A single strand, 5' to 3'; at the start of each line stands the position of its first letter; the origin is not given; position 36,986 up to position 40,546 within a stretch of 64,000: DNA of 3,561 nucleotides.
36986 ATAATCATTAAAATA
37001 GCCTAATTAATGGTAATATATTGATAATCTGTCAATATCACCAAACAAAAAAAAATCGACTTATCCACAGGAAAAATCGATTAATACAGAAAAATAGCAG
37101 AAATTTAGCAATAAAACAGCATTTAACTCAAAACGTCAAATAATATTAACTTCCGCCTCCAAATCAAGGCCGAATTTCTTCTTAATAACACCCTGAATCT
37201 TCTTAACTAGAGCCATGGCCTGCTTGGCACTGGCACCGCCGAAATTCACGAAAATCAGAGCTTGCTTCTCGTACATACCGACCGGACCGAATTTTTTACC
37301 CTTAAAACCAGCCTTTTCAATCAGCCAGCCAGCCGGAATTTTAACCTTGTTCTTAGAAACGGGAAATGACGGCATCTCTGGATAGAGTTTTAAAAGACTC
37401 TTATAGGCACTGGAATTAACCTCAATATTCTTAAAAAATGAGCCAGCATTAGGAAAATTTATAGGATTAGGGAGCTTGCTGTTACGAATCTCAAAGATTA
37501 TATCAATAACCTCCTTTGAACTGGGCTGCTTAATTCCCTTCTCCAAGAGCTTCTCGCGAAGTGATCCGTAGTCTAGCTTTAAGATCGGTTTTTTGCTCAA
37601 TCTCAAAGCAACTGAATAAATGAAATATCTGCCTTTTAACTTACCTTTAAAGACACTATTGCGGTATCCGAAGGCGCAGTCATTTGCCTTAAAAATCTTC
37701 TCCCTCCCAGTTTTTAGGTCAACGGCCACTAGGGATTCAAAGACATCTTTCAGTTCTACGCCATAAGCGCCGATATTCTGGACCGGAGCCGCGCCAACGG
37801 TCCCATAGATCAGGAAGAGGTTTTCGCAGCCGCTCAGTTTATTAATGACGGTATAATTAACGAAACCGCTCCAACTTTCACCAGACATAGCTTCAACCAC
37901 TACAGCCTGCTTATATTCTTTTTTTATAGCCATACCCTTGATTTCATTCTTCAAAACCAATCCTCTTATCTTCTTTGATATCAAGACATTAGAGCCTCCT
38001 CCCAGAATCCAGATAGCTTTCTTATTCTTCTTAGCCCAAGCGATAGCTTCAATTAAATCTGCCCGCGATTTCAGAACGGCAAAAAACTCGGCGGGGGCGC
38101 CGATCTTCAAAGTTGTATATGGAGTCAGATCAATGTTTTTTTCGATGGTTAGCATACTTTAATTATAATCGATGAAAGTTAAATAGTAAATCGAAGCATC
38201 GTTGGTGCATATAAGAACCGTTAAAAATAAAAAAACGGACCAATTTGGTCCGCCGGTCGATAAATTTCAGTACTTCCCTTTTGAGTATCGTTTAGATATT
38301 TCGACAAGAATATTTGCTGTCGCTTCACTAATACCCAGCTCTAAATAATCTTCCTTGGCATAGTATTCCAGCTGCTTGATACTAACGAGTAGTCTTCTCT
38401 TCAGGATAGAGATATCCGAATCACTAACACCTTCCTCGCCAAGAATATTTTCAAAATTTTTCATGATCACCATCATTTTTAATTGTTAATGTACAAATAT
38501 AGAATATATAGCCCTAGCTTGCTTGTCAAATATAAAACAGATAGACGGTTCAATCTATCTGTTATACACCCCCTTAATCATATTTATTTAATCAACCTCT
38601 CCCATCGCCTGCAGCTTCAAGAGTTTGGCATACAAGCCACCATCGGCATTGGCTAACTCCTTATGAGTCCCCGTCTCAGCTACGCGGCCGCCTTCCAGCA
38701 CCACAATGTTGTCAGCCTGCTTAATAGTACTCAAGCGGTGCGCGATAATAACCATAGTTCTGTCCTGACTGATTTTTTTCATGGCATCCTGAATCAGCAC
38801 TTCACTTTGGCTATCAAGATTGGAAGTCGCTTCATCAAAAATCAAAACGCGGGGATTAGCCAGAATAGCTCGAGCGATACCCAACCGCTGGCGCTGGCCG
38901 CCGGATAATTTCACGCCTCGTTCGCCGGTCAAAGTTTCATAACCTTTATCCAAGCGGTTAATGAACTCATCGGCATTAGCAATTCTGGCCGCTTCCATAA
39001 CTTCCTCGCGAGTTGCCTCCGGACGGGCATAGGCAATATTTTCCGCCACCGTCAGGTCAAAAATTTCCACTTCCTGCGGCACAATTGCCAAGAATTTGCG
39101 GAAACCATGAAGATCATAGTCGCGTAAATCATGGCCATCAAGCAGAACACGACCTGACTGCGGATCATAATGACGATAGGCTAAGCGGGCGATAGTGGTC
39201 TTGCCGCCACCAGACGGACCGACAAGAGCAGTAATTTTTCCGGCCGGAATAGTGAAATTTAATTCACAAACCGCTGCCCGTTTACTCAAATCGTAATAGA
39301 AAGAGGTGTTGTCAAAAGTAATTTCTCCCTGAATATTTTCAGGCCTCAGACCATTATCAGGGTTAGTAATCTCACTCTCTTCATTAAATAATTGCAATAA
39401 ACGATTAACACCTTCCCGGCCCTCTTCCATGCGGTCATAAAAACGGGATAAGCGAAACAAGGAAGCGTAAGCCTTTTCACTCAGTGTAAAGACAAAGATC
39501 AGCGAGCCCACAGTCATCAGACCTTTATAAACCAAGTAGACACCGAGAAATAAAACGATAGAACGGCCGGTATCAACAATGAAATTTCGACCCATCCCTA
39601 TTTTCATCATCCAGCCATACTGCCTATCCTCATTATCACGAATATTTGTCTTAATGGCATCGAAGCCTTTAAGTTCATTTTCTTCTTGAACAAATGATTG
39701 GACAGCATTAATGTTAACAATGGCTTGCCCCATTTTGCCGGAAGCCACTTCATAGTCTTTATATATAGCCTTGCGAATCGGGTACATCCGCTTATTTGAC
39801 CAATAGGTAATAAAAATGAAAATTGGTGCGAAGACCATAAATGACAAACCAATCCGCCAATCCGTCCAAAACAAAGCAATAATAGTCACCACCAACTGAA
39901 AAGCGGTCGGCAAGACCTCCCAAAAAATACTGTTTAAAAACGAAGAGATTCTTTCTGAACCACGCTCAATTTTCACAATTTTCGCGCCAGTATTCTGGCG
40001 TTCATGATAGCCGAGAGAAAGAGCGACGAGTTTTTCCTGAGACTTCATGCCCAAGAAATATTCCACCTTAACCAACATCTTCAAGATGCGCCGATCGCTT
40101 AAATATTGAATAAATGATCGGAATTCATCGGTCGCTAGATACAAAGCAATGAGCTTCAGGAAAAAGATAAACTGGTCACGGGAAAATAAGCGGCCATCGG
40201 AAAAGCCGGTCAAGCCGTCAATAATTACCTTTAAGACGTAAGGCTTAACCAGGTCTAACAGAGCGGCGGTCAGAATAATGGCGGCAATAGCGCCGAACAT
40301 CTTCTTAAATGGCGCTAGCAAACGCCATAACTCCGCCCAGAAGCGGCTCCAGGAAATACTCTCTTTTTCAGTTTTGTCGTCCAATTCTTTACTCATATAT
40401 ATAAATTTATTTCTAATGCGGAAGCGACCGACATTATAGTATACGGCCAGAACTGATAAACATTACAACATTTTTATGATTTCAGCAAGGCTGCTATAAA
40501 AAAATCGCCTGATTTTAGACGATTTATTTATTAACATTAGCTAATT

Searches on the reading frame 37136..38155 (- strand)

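Call 39: search_protein_families(library=pfam, proteins=[window:37136-38155:-], max_evalue=0.001)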
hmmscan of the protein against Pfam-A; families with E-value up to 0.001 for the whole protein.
window:37136-38155:- (339 aa): 2 families
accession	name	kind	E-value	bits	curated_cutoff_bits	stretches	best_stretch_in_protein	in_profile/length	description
PF02873.21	MurB_C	-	1.6e-25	89.6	27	1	219-339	5-99/99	UDP-N-acetylenolpyruvoylglucosamine reductase, C-terminal domain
PF01565.28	FAD_binding_4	-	1.5e-18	67.3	26.4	1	24-151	3-134/139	FAD binding domain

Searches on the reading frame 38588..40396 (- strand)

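Call 39: search_protein_families(library=pfam, proteins=[window:38588-40396:-], max_evalue=0.001)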
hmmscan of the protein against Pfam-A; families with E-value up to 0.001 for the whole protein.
window:38588-40396:- (602 aa): 4 families
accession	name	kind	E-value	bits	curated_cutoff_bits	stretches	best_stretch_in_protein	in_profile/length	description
PF00005.33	ABC_tran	-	3.2e-31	109.2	25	1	378-525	3-137/137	ABC transporter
PF00664.28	ABC_membrane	-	3.4e-23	83.1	28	1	40-306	7-267/274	ABC transporter transmembrane region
PF02463.25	SMC_N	-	2.2e-05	24.4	40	1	417-566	111-210/220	RecF/RecN/SMC N terminal domain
PF13191.12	AAA_16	-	0.00025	22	32.6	1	387-549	25-166/167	AAA ATPase domain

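Call 51: search_protein_families(library=ncbifam, proteins=[window:38588-40396:-], max_evalue=0.00001)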
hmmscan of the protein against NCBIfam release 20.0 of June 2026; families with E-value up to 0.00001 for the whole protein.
window:38588-40396:- (602 aa): 183 families (the best 25 are shown)
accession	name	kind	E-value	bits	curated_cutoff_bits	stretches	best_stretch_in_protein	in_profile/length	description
TIGR02203.1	MsbA_lipidA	equivalog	5.3e-120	401.6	602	1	20-596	2-569/572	lipid A export permease/ATP-binding protein MsbA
TIGR02204.1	MsbA_rel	hypoth_equivalog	5.1e-118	395.2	780.4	1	21-596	7-575/576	ABC transporter, permease/ATP-binding protein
NF010178.0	PRK13657.1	equivalog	3.2e-109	366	733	1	24-598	11-572/588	glucan ABC transporter ATP-binding protein/ permease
NF052233.1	CphA_assoc_ABC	equivalog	2.1e-106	357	880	1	11-597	165-744/766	cyanophycin metabolism-associated ABC transporter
TIGR01846.1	type_I_sec_HlyB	subfamily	2.7e-106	356.5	725.55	1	19-597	130-693/694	type I secretion system permease/ATPase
NF008381.0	PRK11176.1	equivalog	1.1e-105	354.2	867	1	11-596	5-579/582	lipid A ABC transporter ATP-binding protein/permease MsbA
TIGR00958.1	3a01208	subfamily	1.8e-102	343.9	874.6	1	21-592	150-710/711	antigen peptide transporter 2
NF045513.1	HepA_fam_ABC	equivalog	1.7e-101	340.5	725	1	81-589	96-603/610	heterocyst formation ABC transporter subunit HepA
TIGR01192.1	chvA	subfamily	5.9e-91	305.9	585.4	1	105-595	81-569/585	glucan export ABC transporter ATP-binding protein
TIGR03796.1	NHLM_micro_ABC1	equivalog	2.1e-88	297.3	853.3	1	18-594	140-710/710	NHLP family bacteriocin export ABC transporter peptidase/permease/ATPase subunit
TIGR03375.1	type_I_sec_LssB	subfamily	1.3e-87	294.8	693.1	1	118-582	227-689/696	type I secretion system permease/ATPase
TIGR03797.1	NHLM_micro_ABC2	equivalog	4.9e-77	260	709.4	1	32-596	136-685/686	NHLP bacteriocin export ABC transporter permease/ATPase subunit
TIGR02857.1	CydD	equivalog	4.8e-74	250.2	435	1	83-567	47-529/529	thiol reductant ABC exporter subunit CydD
NF008055.0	PRK10789.1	equivalog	1.4e-72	245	845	1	24-597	9-572/590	SmdA family multidrug ABC transporter permease/ATP-binding protein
TIGR01842.1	type_I_sec_PrtD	subfamily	1.9e-72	244.5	510.15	1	92-581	58-540/544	type I secretion system permease/ATPase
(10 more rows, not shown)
